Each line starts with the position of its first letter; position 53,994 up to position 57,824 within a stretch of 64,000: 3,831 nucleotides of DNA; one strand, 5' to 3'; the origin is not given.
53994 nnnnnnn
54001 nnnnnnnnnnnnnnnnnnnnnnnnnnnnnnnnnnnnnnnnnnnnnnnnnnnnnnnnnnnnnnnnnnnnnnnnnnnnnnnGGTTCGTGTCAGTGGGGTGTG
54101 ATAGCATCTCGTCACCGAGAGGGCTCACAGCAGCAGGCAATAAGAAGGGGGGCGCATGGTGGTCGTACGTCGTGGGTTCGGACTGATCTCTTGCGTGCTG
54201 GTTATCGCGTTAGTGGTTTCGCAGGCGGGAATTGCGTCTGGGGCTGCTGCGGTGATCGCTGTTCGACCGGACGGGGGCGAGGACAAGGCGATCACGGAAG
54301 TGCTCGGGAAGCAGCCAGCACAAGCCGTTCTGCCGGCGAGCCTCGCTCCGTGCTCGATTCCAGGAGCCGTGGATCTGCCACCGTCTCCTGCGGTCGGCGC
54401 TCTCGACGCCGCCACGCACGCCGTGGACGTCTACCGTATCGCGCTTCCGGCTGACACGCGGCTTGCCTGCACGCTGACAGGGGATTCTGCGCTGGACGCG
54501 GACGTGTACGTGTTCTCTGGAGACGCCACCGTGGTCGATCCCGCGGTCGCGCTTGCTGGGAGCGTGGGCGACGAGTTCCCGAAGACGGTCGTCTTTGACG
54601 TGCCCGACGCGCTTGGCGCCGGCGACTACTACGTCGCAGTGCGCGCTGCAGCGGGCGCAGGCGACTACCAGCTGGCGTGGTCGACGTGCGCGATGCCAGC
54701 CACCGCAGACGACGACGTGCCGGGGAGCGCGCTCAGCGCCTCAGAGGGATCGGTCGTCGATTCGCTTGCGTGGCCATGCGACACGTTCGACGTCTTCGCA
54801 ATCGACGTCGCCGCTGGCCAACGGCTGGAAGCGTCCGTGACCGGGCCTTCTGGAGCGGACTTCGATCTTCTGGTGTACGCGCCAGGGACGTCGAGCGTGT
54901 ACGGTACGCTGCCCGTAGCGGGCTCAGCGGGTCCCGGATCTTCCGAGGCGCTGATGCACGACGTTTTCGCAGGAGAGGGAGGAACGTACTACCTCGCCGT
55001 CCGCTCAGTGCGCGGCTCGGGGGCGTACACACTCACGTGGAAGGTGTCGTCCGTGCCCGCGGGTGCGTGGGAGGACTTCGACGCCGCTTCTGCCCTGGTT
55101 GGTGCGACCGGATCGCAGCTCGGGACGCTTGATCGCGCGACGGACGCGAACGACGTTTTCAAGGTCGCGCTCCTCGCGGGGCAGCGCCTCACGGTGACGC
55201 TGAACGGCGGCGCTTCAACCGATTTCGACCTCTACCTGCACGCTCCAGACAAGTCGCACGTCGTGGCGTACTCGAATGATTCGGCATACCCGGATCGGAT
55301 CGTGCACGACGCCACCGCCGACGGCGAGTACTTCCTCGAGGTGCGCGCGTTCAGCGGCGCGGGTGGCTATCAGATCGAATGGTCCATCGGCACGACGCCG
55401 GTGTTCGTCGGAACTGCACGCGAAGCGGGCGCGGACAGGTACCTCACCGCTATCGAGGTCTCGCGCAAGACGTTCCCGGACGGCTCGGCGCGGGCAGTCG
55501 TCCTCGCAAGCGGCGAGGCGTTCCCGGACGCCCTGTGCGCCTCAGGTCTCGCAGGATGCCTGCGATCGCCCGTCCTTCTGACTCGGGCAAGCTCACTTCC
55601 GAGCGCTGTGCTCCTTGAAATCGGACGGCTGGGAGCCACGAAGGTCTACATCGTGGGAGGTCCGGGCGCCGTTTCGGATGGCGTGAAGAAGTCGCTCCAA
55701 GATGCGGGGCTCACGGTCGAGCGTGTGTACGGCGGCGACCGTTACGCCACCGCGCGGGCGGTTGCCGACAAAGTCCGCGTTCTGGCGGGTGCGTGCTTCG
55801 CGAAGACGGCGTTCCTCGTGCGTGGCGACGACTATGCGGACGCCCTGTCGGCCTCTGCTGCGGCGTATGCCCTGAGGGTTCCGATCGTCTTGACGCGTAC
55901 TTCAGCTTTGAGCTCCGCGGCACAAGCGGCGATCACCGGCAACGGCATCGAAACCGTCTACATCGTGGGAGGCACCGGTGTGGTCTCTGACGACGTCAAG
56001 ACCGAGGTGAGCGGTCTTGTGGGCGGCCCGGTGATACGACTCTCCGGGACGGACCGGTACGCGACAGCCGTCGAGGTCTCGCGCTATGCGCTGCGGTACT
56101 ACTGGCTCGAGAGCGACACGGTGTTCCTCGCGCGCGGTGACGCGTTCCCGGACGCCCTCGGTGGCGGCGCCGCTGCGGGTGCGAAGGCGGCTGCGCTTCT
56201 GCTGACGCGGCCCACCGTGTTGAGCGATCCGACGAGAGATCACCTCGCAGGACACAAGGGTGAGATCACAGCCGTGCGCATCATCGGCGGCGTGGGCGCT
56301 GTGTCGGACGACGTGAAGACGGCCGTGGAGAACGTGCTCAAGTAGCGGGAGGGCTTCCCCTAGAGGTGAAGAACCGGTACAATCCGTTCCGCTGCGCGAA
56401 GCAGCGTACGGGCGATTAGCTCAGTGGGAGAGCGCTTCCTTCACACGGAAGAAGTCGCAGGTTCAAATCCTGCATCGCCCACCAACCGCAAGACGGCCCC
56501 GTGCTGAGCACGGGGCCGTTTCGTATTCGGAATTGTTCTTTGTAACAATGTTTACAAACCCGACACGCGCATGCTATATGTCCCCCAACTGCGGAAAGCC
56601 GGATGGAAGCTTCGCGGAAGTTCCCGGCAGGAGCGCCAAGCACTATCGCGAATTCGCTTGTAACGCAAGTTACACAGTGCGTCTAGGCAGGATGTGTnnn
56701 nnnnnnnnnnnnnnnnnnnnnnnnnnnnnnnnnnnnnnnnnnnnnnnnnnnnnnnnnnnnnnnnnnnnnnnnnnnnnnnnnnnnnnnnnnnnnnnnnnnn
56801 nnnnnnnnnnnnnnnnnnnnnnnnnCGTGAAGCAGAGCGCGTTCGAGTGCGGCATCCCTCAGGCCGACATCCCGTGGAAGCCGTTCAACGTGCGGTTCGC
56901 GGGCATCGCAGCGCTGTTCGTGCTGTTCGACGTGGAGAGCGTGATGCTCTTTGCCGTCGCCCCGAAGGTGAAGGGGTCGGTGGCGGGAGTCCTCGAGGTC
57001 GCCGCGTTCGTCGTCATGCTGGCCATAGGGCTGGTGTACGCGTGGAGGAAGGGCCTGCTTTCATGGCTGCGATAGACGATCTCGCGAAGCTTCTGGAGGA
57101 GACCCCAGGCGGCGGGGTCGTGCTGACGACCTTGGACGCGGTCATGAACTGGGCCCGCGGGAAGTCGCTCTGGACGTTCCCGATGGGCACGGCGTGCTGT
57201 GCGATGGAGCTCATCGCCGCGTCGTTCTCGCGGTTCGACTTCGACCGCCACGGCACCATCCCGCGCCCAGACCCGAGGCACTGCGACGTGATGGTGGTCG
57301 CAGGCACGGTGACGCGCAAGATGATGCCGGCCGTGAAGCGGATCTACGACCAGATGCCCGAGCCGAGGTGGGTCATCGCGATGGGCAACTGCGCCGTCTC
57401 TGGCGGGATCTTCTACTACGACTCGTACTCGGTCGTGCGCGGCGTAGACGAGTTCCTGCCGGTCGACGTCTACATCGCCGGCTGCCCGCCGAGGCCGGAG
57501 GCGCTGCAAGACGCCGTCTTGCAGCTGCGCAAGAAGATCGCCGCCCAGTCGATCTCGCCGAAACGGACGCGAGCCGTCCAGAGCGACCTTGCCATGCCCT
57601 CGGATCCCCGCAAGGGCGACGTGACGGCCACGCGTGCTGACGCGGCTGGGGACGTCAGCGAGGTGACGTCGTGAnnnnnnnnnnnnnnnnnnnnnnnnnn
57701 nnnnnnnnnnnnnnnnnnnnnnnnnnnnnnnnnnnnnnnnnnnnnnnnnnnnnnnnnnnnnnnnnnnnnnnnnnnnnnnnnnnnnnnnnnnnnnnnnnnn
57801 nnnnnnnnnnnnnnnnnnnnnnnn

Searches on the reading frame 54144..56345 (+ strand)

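Call 12: search_protein_families(library=pfam, proteins=[window:54144-56345:+], max_evalue=0.001)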
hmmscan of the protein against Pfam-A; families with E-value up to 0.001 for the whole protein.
window:54144-56345:+ (733 aa): 2 families
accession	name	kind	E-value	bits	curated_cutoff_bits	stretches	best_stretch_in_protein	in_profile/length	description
PF04122.17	CW_binding_2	-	6e-53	177.8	24.9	3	527-619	1-73/73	Cell wall binding domain 2 (CWB2)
PF04151.21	PPC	-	4e-24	85.7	25.9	3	336-402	2-70/70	Bacterial pre-peptidase C-terminal domain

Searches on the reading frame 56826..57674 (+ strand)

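Call 12: search_protein_families(library=pfam, proteins=[window:56826-57674:+], max_evalue=0.001)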
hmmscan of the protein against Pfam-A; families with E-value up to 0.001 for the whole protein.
window:56826-57674:+ (282 aa): 1 family
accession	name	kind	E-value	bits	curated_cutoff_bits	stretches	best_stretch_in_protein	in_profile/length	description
PF01058.29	Oxidored_q6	-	2.5e-30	105.3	27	1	124-233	1-127/128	NADH ubiquinone oxidoreductase, 20 Kd subunit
